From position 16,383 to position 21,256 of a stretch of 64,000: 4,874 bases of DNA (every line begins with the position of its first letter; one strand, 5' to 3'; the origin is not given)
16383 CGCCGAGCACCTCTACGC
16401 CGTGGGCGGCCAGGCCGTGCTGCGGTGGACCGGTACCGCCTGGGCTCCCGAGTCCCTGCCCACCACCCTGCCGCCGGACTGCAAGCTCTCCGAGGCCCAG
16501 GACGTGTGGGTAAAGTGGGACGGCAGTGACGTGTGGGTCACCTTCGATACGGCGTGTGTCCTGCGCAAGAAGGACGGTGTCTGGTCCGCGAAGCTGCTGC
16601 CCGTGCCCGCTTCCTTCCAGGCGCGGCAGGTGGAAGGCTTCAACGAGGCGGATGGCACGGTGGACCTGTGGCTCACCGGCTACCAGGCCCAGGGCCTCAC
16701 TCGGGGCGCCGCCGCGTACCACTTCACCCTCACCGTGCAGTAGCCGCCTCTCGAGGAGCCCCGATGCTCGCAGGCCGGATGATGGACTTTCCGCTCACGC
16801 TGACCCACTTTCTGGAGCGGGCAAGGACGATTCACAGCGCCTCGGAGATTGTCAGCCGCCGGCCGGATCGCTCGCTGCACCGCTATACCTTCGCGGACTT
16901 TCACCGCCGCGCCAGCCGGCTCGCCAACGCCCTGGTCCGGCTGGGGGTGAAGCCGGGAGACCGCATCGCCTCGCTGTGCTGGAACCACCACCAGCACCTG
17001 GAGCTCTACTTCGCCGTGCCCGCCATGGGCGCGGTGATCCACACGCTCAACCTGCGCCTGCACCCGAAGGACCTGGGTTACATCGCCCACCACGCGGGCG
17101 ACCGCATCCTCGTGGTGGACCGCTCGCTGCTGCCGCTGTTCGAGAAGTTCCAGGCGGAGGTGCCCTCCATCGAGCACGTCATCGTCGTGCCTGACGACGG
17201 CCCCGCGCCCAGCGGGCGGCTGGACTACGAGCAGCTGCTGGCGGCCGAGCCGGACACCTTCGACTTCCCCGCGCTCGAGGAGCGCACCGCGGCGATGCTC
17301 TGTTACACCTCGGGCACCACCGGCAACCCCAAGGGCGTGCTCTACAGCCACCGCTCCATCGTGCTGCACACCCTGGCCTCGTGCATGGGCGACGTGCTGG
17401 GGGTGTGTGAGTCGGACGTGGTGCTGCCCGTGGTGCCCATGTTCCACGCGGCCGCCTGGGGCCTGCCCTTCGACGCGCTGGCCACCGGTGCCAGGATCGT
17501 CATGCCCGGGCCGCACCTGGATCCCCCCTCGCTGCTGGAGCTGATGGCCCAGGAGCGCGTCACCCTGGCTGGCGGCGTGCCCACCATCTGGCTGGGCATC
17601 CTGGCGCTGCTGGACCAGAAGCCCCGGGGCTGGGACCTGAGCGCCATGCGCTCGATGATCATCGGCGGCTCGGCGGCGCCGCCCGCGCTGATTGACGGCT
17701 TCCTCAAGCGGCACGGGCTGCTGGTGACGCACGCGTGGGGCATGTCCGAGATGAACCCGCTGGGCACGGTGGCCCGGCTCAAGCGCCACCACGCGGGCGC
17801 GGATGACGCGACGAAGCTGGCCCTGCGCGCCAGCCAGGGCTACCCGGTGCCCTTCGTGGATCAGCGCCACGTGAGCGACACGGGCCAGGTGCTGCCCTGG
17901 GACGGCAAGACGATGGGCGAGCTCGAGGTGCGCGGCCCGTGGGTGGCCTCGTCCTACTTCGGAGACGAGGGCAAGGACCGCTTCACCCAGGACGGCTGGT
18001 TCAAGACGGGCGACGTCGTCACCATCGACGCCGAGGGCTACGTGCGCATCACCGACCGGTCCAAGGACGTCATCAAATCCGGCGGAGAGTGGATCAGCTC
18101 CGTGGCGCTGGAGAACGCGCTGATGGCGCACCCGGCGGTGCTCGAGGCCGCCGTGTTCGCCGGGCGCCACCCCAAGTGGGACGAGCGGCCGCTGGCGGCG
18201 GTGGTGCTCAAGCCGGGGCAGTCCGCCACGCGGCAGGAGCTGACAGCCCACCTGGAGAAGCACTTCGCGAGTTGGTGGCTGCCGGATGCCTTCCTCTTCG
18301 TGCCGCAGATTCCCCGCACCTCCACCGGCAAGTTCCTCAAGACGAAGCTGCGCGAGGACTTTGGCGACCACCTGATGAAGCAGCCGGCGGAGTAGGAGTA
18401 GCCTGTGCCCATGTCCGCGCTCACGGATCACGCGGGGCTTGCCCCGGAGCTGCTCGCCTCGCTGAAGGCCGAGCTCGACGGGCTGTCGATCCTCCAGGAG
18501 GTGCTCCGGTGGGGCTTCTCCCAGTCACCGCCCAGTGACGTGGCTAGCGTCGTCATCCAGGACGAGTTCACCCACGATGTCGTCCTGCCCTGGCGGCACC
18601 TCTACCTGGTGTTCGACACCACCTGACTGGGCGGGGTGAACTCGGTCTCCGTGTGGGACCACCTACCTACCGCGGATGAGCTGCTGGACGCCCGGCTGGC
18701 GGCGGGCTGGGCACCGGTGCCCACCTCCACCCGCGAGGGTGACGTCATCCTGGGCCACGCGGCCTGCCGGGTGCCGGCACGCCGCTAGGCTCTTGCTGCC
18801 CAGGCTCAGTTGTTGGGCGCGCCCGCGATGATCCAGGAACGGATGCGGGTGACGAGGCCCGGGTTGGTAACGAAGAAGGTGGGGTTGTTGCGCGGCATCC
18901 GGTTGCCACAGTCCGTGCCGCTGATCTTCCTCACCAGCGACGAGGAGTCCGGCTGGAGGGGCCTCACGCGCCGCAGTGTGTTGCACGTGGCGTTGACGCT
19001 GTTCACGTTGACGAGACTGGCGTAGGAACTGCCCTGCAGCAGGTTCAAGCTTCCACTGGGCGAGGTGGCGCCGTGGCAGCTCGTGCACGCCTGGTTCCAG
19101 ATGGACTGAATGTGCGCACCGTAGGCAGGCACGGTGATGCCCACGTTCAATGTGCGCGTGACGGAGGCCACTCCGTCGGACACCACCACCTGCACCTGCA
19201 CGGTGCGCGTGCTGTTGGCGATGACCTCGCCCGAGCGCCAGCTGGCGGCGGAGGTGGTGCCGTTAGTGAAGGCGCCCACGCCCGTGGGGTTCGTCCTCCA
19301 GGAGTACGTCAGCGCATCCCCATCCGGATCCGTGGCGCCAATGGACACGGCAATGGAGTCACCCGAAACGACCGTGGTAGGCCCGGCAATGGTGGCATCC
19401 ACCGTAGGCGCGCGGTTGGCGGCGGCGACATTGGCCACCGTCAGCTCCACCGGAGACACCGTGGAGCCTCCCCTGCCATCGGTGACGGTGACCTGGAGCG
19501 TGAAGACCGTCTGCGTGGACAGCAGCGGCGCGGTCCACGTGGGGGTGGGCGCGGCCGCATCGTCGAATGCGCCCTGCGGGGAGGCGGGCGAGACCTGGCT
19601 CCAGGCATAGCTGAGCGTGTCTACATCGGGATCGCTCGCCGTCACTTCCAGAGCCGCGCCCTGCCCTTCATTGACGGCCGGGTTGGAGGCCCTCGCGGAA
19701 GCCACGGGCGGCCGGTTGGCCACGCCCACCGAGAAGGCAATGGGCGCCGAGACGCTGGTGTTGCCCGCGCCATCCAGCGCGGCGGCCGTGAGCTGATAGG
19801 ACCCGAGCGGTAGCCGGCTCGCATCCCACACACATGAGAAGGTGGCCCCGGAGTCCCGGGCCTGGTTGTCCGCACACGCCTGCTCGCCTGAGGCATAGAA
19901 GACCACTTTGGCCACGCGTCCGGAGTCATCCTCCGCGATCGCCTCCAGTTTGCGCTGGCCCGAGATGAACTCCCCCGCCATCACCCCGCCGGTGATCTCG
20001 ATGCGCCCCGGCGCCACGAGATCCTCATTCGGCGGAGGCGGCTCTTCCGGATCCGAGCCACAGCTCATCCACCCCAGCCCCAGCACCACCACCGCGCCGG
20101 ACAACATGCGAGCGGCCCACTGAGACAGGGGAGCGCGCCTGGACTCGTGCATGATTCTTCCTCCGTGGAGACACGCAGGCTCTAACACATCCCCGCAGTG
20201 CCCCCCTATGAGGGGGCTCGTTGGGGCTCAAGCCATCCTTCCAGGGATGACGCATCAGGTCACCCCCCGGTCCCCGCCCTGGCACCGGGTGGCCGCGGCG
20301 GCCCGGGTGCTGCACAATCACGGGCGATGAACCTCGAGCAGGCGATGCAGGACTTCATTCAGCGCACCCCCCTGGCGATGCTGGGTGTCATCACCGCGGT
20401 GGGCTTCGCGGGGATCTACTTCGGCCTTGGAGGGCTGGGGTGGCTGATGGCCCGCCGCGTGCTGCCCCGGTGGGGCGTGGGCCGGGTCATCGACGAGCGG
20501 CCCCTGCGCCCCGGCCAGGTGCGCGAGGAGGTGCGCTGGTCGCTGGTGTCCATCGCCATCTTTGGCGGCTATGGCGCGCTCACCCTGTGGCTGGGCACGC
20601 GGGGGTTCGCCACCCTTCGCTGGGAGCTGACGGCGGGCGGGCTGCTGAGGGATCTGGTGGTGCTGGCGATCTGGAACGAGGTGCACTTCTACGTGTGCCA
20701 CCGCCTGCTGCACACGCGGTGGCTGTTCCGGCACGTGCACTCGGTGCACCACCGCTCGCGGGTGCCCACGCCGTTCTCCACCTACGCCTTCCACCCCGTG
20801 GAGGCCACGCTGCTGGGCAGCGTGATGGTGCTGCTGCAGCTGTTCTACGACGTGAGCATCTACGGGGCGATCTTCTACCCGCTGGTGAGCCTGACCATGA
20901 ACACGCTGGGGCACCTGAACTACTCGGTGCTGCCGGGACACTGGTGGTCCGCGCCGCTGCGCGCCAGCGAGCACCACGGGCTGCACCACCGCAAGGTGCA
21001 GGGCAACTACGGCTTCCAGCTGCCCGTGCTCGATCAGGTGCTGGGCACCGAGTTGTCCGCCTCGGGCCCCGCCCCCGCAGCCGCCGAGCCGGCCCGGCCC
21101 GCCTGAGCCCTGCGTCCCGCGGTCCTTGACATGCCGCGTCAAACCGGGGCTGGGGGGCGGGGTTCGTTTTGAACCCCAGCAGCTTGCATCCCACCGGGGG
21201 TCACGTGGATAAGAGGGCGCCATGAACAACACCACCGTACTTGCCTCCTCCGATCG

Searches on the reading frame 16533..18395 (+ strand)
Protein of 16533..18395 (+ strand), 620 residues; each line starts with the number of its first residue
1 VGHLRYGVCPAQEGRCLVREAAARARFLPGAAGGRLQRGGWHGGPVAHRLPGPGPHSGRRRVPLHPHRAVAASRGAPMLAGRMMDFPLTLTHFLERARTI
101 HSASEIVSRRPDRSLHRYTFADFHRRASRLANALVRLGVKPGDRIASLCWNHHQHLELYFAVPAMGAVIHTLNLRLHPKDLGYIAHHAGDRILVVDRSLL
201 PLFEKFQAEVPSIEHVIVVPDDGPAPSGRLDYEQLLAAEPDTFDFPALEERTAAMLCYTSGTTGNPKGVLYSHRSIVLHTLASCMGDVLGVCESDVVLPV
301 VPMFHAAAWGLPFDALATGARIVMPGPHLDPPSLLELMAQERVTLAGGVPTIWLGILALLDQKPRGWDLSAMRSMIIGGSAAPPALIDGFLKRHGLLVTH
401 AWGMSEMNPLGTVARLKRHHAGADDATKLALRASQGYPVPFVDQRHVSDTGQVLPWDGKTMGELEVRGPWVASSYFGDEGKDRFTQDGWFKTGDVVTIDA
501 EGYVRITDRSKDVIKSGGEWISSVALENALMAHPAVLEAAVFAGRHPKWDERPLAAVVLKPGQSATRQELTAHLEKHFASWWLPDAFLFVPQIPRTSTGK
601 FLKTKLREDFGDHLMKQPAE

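Call 76: search_protein_families(library=pfam, proteins=[window:16533-18395:+], max_evalue=0.00001)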
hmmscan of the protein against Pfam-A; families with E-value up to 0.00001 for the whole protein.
window:16533-18395:+ (620 aa): 2 families
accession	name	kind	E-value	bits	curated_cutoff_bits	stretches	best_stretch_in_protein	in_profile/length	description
PF00501.34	AMP-binding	-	7.2e-75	252.6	29.9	1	115-476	19-384/384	AMP-binding enzyme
PF13193.12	AMP-binding_C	-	2e-20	73.9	24.5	1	526-600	2-76/76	AMP-binding enzyme C-terminal domain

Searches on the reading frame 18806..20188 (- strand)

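Call 77: search_protein_families(library=pfam, proteins=[window:18806-20188:-], max_evalue=0.00001)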
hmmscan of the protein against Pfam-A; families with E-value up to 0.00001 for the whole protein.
window:18806-20188:- (460 aa): 4 families
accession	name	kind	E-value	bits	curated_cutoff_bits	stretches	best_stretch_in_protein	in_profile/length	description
PF17963.7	Big_9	-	1.4e-09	39.1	23.6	1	158-250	1-89/89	Bacterial Ig domain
PF22352.2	K319L-like_PKD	-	2.2e-09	37.7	27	1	171-251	6-84/84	K319L-like, PKD domain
PF17957.7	Big_7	-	1.2e-07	32.7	24.1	1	76-135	15-70/70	Bacterial Ig domain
PF00801.26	PKD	-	7.7e-06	26.3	23.5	0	268-349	5-78/80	PKD domain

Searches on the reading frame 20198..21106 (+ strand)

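Call 77: search_protein_families(library=pfam, proteins=[window:20198-21106:+], max_evalue=0.00001)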
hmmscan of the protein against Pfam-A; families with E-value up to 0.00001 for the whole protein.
window:20198-21106:+ (302 aa): 1 family
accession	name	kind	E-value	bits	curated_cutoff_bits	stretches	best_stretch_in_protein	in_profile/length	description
PF04116.19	FA_hydroxylase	-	4.9e-25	88.9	31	1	154-284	2-132/132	Fatty acid hydroxylase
